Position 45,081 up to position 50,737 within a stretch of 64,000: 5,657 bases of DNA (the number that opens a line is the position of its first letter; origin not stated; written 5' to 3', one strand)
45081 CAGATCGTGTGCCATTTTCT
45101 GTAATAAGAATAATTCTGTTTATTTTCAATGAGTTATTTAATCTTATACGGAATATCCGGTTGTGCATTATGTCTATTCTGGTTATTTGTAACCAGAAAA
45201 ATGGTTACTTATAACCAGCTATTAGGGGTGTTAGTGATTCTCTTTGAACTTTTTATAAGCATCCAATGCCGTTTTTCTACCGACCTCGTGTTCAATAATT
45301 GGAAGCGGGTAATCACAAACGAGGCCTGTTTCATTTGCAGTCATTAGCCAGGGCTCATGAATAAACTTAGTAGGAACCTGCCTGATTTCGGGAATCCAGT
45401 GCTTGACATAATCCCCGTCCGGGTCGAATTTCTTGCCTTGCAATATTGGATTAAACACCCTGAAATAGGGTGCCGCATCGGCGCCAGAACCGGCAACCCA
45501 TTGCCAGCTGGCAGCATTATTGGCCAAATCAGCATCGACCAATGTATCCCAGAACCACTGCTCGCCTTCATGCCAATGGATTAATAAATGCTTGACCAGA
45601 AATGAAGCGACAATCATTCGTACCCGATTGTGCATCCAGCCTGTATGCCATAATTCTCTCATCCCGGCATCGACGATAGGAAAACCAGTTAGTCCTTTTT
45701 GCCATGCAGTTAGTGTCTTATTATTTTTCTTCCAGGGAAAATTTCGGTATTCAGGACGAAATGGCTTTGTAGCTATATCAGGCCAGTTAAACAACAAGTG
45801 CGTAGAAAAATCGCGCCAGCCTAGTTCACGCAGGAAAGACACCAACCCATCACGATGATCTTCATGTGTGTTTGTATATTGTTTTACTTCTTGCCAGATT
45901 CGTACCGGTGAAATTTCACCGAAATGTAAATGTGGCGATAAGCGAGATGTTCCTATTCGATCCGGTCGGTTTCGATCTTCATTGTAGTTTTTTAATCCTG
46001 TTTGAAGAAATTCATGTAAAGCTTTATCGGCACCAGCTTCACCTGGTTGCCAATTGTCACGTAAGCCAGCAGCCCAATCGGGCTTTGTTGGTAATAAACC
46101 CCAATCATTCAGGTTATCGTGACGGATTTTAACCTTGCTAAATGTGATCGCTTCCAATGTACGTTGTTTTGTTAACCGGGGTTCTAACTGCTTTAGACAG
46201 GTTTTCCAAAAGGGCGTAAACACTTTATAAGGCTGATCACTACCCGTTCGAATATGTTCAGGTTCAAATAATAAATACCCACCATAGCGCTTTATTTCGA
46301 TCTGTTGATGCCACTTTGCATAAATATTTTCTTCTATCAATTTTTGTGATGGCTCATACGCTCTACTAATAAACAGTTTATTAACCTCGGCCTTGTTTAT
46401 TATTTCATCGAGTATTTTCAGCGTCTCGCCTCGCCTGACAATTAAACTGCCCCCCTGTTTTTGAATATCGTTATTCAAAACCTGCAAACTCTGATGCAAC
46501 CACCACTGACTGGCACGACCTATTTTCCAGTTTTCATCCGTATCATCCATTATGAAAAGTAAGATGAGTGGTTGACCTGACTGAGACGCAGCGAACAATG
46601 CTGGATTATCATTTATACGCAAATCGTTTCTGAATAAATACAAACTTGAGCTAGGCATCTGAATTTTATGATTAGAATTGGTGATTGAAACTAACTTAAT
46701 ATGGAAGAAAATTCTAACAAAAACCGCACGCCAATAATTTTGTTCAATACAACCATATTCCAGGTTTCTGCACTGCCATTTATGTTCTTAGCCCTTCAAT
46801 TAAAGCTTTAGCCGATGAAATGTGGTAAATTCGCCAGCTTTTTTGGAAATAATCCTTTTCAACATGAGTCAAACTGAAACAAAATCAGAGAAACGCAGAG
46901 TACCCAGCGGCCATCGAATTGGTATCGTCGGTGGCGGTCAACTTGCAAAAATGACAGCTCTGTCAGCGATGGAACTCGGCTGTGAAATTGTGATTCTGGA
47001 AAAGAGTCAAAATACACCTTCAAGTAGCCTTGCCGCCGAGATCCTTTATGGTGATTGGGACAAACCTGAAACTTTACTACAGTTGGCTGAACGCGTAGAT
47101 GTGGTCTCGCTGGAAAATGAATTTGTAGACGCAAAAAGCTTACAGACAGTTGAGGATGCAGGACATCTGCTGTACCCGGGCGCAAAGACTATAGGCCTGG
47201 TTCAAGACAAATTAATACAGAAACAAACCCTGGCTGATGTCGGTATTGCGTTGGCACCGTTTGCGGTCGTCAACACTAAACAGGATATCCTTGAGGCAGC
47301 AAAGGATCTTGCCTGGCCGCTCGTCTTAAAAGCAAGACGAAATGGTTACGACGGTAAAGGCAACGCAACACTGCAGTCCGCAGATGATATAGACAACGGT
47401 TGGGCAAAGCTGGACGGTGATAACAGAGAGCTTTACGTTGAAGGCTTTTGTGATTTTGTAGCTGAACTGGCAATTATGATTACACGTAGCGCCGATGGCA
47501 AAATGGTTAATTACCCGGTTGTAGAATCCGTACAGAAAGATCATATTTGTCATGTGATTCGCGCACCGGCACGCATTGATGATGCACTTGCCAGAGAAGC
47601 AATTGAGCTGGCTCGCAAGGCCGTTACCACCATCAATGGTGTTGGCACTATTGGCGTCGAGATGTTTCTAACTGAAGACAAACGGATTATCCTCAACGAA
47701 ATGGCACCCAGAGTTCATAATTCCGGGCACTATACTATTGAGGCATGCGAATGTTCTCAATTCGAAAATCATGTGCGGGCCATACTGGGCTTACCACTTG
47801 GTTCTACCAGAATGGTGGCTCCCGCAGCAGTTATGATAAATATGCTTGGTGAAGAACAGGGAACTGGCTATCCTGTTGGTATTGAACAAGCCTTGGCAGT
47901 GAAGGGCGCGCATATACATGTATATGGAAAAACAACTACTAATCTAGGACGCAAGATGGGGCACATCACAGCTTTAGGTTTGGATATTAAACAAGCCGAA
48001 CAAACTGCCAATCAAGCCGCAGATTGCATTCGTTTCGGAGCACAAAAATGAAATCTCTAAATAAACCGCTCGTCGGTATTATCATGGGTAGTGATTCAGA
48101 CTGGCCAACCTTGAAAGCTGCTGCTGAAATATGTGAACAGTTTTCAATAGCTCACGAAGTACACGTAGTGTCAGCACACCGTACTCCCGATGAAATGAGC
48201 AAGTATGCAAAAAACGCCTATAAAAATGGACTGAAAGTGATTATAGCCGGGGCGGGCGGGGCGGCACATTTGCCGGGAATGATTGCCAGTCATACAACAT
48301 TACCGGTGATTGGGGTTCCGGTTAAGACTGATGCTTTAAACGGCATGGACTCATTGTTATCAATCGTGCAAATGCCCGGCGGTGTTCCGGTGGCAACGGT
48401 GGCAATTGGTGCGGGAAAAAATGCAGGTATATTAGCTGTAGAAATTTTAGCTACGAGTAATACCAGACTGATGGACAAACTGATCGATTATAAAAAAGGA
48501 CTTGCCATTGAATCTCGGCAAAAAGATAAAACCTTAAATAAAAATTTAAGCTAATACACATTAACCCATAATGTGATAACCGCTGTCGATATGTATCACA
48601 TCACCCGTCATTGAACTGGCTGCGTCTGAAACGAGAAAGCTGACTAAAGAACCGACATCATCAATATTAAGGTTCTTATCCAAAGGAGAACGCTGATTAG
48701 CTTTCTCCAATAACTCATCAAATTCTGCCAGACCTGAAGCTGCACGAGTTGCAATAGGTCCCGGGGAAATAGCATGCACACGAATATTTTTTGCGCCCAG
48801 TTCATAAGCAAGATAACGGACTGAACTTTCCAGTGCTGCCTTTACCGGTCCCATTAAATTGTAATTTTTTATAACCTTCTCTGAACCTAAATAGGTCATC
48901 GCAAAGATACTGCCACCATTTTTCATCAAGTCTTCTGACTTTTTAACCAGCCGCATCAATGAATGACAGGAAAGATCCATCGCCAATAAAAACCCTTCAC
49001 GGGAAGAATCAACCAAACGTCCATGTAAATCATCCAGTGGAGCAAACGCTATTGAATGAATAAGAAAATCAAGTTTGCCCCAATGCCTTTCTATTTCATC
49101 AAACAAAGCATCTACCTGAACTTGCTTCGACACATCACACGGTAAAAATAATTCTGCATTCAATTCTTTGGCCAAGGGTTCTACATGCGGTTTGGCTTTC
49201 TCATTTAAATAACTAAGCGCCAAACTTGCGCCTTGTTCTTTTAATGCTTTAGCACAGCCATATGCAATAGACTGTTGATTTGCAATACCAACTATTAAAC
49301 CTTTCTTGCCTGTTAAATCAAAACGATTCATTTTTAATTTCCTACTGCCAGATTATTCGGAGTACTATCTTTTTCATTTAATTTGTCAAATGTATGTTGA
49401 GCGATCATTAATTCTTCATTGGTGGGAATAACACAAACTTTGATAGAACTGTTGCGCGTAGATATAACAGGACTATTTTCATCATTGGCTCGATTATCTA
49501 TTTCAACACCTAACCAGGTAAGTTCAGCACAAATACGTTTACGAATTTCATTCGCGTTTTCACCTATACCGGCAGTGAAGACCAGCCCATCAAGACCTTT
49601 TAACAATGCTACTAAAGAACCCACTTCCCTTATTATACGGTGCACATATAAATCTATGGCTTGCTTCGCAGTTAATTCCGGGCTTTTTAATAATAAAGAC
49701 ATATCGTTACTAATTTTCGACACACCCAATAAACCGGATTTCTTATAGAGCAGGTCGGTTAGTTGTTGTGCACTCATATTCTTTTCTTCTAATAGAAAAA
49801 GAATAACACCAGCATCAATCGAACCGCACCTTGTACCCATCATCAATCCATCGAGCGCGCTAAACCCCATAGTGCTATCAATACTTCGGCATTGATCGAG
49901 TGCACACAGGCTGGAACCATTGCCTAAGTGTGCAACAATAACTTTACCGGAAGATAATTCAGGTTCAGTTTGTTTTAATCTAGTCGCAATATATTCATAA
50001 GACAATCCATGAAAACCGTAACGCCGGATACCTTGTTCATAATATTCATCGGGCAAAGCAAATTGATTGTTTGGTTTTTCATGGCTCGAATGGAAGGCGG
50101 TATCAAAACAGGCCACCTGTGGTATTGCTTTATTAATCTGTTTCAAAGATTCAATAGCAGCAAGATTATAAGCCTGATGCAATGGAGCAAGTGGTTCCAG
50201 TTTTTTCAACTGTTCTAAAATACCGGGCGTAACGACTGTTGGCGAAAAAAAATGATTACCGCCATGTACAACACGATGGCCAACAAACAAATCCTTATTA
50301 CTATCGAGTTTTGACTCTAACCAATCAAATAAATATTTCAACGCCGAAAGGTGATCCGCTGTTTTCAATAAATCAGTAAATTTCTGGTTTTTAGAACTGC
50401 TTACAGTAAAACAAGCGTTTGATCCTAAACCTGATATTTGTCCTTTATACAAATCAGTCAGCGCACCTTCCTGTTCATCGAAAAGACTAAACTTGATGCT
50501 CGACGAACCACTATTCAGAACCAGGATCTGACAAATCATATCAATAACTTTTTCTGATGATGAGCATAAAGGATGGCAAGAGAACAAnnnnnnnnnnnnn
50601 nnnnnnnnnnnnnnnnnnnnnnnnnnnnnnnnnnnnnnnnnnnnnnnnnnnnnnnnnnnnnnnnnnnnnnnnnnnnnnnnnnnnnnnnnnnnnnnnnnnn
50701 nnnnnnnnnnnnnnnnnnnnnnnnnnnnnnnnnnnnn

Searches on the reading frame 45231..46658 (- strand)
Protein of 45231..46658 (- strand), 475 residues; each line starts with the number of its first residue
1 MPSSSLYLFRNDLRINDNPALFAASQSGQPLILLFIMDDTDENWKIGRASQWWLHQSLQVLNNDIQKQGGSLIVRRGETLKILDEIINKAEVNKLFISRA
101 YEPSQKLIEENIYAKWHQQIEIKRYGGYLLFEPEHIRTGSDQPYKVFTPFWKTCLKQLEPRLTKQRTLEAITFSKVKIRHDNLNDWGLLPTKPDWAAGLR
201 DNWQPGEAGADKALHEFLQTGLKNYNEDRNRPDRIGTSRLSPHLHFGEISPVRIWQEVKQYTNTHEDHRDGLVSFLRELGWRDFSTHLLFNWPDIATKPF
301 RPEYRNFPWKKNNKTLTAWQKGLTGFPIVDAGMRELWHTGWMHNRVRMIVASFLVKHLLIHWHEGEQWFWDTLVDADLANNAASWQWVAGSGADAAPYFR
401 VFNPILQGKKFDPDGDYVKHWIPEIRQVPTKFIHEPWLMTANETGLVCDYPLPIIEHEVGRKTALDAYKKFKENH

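Call 72: search_protein_families(library=ncbifam, proteins=[window:45231-46658:-], max_evalue=1e-10)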
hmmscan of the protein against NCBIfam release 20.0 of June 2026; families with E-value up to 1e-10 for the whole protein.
window:45231-46658:- (475 aa): 5 families
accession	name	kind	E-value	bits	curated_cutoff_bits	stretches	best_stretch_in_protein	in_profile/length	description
NF007955.0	PRK10674.1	equivalog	1.5e-113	380.2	506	1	6-473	5-470/472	deoxyribodipyrimidine photo-lyase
TIGR02766.1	crypt_chrom_pln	subfamily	5.4e-109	365.1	603.85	1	6-463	3-474/480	cryptochrome photoreceptor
TIGR03556.1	photolyase_8HDF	exception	1.2e-107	360.7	884.6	1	6-469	4-469/471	deoxyribodipyrimidine photo-lyase, 8-HDF type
TIGR02765.1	crypto_DASH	subfamily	8e-71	239.2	317.05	1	5-424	3-430/431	DASH family cryptochrome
TIGR00591.1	phr2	superfamily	2.8e-16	59.9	550.05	1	5-350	24-373/453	deoxyribodipyrimidine photo-lyase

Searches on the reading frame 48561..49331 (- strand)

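Call 4: search_protein_families(library=pfam, proteins=[window:48561-49331:-], max_evalue=0.01)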
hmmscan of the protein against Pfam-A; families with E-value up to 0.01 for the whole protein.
window:48561-49331:- (256 aa): 3 families
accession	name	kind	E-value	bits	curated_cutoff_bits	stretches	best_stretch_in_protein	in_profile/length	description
PF13561.12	adh_short_C2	-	6.5e-88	294.7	27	1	15-253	1-236/236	Enoyl-(Acyl carrier protein) reductase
PF00106.31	adh_short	-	7e-19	68.5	26.6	1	18-201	8-190/195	short chain dehydrogenase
PF12241.14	Enoyl_reductase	-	0.0059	16.4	22.1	0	68-96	33-60/236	Trans-2-enoyl-CoA reductase catalytic region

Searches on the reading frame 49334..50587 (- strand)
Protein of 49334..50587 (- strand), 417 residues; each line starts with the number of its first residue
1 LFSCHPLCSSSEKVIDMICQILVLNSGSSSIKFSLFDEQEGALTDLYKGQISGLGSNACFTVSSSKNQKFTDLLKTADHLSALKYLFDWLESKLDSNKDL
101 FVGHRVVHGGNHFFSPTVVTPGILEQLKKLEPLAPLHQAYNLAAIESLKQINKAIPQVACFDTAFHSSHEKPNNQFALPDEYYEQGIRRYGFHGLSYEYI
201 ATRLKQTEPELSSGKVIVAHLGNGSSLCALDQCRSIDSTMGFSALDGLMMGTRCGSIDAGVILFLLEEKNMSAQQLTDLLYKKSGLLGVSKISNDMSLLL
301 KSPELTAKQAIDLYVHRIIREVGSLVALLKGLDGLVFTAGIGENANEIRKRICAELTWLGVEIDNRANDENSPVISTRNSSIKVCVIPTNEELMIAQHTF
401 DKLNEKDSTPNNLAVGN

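Call 4: search_protein_families(library=pfam, proteins=[window:49334-50587:-], max_evalue=0.01)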
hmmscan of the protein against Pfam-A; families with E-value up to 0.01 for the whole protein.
window:49334-50587:- (417 aa): 1 family
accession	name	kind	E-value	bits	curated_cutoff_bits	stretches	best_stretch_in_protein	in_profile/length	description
PF00871.23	Acetate_kinase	-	7.1e-117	390.8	22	1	21-397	2-392/392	Acetokinase family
